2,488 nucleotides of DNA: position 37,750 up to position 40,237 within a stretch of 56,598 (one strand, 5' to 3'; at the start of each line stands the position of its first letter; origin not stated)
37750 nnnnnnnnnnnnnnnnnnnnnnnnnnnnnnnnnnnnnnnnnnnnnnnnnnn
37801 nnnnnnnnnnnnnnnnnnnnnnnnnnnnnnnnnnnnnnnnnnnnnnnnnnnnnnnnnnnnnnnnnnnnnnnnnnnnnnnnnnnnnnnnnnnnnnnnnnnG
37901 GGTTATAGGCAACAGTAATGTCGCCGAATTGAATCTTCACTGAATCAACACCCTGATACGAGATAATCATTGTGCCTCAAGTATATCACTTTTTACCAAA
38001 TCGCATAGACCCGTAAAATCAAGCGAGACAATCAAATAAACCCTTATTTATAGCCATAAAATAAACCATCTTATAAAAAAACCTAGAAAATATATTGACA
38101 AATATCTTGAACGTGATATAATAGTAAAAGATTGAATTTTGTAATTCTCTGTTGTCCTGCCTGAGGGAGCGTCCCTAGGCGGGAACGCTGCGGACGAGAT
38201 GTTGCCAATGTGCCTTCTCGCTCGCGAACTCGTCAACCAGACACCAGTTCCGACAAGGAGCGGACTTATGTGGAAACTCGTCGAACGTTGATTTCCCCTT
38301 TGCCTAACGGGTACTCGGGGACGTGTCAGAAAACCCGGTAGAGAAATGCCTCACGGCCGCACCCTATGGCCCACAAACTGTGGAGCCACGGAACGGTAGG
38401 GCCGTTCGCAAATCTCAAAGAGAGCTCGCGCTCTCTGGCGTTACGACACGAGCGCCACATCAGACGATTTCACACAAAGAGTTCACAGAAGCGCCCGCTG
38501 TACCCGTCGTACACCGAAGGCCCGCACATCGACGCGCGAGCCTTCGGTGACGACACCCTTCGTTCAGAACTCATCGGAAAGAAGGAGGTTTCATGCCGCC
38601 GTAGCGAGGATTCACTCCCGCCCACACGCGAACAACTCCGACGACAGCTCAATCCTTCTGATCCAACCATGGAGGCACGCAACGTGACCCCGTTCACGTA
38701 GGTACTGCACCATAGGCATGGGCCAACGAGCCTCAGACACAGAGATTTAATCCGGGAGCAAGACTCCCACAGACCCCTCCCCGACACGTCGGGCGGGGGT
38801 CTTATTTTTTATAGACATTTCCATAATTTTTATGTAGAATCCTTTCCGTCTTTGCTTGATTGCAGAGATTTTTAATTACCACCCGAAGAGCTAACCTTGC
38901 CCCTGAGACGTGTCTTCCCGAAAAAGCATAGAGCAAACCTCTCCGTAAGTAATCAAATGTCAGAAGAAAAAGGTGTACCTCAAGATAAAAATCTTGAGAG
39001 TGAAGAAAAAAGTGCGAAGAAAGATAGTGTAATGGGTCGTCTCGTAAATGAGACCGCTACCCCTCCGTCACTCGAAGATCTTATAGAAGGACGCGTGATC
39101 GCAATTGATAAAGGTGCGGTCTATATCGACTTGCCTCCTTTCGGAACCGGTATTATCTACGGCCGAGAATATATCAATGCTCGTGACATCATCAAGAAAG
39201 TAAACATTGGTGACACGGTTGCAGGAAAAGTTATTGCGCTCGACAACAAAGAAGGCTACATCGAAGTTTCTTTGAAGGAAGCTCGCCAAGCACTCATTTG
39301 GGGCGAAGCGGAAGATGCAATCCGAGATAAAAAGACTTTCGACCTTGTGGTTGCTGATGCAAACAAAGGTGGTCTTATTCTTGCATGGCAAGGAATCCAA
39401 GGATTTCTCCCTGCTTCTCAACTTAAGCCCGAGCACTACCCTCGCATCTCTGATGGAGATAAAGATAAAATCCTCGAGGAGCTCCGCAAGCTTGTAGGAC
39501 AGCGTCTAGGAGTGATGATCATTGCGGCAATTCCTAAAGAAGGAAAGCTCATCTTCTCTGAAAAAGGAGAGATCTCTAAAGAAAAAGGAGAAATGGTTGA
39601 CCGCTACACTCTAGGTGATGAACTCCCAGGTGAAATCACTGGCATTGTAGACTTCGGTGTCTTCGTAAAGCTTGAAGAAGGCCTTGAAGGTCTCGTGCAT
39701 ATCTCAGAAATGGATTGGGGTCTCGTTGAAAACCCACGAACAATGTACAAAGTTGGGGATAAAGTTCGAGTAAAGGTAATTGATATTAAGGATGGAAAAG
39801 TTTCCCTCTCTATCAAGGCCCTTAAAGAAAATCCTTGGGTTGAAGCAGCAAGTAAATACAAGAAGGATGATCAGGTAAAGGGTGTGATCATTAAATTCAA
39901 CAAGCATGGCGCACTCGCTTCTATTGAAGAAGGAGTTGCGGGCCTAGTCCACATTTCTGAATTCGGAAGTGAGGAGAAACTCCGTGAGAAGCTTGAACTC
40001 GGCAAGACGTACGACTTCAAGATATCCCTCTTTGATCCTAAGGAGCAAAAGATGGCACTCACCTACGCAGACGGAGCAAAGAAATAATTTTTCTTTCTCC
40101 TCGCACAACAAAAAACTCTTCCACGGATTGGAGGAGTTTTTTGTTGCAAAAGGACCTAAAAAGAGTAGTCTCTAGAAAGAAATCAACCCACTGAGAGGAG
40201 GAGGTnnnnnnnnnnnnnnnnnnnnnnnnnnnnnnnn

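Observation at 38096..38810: Strong-promoter-driven ~680-nt G+C-rich ORF-free transcript: candidate novel large structured ncRNA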

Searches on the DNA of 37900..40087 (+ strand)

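Call 4: search_rna_families(source=window, start=37900, end=39000, threshold=evalue, max_evalue=10, show_alignments=3)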
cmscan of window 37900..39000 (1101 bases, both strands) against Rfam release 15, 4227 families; matches with E-value up to 10: 0.
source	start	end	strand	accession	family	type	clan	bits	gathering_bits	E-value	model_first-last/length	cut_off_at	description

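Call 28: search_rna_families(sources=[L001, L002, L004, L006, L008, L009, L011, L014, L016, L020, L027, L062, L076, L086], threshold=gathering)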
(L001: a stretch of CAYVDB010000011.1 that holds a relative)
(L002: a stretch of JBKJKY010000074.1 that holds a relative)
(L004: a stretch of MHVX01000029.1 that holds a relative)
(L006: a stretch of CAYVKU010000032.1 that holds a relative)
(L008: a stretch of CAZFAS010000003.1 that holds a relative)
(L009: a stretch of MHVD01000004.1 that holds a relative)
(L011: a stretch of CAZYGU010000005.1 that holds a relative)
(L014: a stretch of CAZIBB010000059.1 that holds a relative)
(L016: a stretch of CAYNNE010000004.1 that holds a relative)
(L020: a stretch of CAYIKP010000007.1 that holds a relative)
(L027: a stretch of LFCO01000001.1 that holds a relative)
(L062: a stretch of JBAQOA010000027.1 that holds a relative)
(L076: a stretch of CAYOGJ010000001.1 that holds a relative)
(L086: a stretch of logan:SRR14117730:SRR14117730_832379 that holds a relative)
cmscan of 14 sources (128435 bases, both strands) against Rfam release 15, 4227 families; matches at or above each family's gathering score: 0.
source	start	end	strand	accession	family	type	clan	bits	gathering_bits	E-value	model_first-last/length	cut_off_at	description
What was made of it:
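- On Rfam large ncRNAs (OLE, ROOL, GOLLD, HEARO, raiA): 14 related loci gave zero (call 28).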

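Call 59: build_rna_model(alignment_id=A5, structure=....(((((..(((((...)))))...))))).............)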
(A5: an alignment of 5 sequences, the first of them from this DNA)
Model R1 built from alignment A5 (5 sequences, 45 columns); structure: as given.
model positions 45; base pairs 10; branch points 0; effective number of sequences 5; information 0.724 bits per position. Calibrated on 0.2 Mb of random sequence (short: E-values are rough).
structure used (alignment columns):
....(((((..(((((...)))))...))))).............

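Call 60: search_with_rna_model(model_id=R1, sources=[window, L001, L002, L003, L004, L005, L006, L007, L008, L009, L010, L011, L012, L013, L014, L015, L016, L017, L018, L019, L020, L021, L022, L023, L024, L025, L026, L027, L028, L029, L030, L031, L032, L033, L034, L035, L036, L037, L038, L039, L040, L041, L042, L043, L044, L045, L046, L047, L048, L049, L050, L051, L052, L053, L054, L055, L056, L057, L058, L059, L060, L061, L062, L063, L064, L065, L066, L067, L068, L069, L070, L071, L072, L073, L074, L075, L076, L077, L078, L079, L080, L081, L083, L086, L087], max_evalue=10, show_alignments=0)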
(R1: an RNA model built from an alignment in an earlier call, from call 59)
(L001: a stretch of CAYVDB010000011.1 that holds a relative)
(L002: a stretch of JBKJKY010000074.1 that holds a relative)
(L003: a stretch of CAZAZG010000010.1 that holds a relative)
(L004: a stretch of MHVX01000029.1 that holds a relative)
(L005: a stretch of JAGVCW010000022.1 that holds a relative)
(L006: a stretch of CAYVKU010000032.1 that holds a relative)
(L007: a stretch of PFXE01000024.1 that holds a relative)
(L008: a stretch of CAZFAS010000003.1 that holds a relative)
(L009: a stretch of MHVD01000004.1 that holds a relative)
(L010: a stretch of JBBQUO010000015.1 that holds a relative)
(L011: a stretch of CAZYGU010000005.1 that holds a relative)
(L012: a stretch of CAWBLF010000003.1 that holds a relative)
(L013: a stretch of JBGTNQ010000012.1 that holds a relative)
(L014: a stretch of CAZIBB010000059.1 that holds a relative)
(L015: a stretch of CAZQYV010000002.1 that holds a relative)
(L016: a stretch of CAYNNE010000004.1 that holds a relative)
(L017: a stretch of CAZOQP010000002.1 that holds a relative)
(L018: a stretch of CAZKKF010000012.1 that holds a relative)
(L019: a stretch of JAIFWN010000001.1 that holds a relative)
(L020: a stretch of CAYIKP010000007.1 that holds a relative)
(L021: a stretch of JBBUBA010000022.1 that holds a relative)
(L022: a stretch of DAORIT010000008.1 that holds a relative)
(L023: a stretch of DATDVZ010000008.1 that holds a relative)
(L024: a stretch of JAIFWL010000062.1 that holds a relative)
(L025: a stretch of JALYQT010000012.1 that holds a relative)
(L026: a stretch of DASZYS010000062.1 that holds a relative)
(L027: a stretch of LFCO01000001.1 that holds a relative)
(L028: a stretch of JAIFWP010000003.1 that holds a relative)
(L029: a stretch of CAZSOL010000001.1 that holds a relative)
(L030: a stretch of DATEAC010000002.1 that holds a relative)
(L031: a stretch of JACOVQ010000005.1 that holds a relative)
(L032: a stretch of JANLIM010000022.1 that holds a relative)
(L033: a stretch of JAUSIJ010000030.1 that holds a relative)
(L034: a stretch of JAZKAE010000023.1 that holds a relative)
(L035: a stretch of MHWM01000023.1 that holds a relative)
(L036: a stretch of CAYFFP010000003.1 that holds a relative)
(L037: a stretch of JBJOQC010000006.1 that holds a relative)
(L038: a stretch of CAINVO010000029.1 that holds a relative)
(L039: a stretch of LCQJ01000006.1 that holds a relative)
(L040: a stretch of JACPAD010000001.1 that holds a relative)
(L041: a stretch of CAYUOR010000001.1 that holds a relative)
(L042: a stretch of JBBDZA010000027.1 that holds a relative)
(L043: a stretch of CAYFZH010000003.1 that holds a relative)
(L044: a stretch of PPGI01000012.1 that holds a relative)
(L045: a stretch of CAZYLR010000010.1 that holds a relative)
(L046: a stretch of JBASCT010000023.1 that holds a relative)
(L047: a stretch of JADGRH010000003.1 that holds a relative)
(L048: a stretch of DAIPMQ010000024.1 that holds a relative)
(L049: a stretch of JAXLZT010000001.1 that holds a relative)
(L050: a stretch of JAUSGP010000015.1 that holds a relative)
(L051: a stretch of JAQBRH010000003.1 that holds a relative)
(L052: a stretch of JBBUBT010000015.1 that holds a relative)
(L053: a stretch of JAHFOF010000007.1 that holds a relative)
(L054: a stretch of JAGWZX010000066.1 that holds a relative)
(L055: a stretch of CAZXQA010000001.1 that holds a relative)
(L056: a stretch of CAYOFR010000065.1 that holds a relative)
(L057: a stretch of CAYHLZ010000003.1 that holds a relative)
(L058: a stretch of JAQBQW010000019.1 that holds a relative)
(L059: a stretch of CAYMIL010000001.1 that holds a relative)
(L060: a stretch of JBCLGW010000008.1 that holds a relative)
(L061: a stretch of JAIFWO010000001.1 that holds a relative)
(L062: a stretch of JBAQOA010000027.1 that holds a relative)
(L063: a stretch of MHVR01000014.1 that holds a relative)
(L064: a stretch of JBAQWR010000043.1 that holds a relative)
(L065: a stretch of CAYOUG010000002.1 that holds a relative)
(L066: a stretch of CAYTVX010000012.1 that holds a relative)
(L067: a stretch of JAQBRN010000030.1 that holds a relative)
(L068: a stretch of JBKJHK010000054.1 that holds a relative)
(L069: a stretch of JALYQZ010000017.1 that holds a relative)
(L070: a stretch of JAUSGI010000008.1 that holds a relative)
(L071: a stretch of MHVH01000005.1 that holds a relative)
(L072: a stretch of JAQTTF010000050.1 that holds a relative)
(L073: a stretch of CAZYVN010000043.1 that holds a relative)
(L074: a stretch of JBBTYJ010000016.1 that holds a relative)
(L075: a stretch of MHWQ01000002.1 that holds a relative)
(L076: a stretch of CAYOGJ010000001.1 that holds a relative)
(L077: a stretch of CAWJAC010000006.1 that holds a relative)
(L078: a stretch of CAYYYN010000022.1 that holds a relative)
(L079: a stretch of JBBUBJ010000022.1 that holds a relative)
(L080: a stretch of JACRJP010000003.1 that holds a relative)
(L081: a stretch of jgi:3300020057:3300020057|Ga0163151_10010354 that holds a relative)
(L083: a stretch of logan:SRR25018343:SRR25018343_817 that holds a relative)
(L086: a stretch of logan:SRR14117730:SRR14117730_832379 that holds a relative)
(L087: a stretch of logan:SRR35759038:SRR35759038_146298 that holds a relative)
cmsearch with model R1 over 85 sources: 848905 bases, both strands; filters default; matches with E-value up to 10: 15.
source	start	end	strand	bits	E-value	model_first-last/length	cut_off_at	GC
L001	4310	4354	+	48.6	8.5e-10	1-45/45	no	0.53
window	38290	38334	+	47.4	1.8e-09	1-45/45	no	0.53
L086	3421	3464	+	41.7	6.7e-08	1-45/45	no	0.52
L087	3421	3464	+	41.7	6.7e-08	1-45/45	no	0.52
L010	3607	3648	+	33.8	9.5e-06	1-45/45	no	0.52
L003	4410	4451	+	30.6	7.3e-05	1-45/45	no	0.62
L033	2379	2429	+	19.2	0.098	1-45/45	no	0.51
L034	5531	5571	-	17.9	0.22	1-45/45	no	0.44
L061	5525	5565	-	16.2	0.63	1-45/45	no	0.41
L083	1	34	+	14.4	1.9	11-45/45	5'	0.56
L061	337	380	-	14.4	1.9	1-45/45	no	0.52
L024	1153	1193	-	13.8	2.8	1-45/45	no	0.46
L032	621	656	-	13.7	3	1-45/45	no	0.39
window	28055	28094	-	13.5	3.5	1-45/45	no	0.5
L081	5571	5617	+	12.8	5.4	1-45/45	no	0.47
